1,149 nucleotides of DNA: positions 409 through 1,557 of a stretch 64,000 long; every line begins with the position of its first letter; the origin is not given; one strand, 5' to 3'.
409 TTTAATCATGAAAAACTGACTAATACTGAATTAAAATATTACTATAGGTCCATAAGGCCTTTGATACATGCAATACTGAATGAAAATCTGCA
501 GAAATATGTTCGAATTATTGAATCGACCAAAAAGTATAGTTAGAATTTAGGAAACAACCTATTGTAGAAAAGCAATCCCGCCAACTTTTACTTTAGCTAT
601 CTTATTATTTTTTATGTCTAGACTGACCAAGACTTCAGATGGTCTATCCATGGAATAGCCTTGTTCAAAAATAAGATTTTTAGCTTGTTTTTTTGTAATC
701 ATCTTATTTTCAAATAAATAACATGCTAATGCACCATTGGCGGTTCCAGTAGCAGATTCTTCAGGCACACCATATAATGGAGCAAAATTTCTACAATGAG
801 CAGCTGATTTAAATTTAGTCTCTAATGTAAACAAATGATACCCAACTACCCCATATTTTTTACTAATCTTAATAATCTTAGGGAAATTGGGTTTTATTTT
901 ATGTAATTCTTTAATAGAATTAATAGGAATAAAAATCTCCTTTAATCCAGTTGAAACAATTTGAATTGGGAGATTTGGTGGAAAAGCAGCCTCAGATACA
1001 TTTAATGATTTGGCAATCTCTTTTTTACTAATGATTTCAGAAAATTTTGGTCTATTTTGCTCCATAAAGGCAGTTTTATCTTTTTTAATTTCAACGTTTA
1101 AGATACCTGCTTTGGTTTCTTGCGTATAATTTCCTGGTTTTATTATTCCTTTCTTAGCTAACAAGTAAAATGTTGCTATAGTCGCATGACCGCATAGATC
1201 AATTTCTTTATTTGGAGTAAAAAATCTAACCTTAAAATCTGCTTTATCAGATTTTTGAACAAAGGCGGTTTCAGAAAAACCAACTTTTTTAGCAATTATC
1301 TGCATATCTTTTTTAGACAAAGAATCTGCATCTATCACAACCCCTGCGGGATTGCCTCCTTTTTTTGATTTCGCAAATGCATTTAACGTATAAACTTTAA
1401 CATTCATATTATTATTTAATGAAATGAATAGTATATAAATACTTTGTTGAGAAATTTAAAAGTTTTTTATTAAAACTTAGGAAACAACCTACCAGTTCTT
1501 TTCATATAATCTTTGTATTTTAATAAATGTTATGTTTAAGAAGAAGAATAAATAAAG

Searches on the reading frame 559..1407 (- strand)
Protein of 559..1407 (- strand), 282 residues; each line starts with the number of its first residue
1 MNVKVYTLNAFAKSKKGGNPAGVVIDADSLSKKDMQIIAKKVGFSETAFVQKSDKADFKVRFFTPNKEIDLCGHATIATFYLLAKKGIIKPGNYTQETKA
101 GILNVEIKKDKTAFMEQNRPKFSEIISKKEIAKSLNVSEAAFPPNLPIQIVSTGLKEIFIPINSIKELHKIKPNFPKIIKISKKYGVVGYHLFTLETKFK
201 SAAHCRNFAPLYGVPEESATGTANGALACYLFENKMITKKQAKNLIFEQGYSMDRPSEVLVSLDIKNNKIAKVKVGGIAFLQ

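Call 91: find_encoding_contigs(protein=window:559-1407:-, flank=10000, max_places=4)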
Protein window:559-1407:- (282 aa): 9 contigs read that carry it; 4 places shown.
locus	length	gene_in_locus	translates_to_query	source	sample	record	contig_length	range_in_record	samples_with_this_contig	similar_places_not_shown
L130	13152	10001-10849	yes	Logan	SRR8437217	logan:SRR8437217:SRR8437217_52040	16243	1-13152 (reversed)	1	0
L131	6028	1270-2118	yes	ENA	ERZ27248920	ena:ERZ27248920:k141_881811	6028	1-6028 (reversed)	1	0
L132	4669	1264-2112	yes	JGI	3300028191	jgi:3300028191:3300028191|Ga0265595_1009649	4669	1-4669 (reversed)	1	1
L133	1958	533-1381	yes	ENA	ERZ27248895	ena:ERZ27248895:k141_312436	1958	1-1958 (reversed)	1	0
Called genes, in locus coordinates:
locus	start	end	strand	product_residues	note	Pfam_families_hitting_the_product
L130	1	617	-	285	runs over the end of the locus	PF02729:OTCace_N, PF00185:OTCace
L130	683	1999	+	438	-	PF00709:Adenylsucc_synt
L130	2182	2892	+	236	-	-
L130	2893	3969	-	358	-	PF14397:ATPgrasp_ST (faint), PF02655:ATP-grasp_3, PF02955:GSH-S_ATP, PF08443:RimK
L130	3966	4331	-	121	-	PF13975:gag-asp_proteas (faint), PF05618:RimB-like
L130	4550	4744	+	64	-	-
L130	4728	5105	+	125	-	PF01850:PIN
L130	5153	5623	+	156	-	-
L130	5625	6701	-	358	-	PF01118:Semialdhyde_dh, PF02774:Semialdhyde_dhC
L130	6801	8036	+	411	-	PF01408:GFO_IDH_MocA, PF03447:NAD_binding_3, PF00742:Homoserine_dh, PF01842:ACT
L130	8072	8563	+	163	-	-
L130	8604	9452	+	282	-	-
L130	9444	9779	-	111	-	-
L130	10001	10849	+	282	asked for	PF02567:PhzC-PhzF, PF01678:DAP_epimerase (weak)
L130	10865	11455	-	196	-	-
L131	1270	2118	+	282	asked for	PF02567:PhzC-PhzF, PF01678:DAP_epimerase (weak)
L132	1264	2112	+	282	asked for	PF02567:PhzC-PhzF, PF01678:DAP_epimerase (weak)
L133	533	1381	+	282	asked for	PF02567:PhzC-PhzF, PF01678:DAP_epimerase (weak)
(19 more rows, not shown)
